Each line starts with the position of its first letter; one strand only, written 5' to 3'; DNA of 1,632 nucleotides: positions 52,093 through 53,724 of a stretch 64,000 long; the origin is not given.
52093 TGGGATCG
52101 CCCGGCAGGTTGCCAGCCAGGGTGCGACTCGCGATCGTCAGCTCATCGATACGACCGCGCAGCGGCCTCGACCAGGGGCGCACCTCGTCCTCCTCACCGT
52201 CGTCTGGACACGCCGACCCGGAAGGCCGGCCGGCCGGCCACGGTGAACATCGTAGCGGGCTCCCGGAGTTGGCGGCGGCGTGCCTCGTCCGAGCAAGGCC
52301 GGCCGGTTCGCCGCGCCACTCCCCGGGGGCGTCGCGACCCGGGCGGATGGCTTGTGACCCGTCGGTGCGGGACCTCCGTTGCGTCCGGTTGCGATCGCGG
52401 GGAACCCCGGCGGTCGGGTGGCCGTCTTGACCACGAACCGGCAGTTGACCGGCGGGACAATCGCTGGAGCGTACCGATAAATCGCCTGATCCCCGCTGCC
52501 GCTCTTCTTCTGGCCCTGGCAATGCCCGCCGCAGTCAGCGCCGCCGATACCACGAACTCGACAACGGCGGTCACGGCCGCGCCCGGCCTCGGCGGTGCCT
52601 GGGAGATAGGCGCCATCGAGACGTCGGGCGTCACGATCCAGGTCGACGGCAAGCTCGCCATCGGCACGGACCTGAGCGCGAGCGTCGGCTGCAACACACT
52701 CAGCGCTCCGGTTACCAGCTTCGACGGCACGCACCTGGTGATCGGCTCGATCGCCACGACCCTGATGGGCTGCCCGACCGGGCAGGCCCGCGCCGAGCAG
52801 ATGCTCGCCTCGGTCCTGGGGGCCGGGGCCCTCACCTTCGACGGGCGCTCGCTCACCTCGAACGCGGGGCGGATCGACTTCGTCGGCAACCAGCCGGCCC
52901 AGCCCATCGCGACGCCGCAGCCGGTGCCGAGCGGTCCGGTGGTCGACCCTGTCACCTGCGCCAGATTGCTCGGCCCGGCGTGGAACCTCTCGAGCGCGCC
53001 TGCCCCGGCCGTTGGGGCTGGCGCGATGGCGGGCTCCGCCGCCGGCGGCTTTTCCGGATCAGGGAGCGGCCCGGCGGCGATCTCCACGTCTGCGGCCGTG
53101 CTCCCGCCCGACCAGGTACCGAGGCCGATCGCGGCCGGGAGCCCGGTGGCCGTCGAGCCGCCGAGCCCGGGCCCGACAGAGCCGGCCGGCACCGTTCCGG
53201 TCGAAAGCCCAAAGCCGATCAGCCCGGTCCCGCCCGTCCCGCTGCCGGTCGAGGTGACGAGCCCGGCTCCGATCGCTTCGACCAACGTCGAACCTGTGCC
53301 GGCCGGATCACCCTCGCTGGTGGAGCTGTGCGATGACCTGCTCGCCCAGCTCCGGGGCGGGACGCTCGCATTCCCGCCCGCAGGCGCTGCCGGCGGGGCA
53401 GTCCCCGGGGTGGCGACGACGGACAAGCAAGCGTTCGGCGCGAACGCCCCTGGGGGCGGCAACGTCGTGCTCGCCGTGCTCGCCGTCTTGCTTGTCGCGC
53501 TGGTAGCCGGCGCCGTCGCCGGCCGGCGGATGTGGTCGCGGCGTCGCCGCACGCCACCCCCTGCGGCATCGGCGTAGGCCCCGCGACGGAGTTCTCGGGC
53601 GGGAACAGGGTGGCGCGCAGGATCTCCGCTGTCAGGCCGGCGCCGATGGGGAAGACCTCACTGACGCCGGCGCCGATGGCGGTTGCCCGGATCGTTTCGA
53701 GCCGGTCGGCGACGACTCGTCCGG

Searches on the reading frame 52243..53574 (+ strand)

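Call 92: search_protein_families(library=pfam, proteins=[window:52243-53574:+], max_evalue=0.01)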
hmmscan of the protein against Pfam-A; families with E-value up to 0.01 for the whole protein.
window:52243-53574:+ (444 aa): 1 family
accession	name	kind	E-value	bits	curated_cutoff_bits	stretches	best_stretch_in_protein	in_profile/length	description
PF03724.22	META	-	4.4e-09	36.8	24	1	117-204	6-95/109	META domain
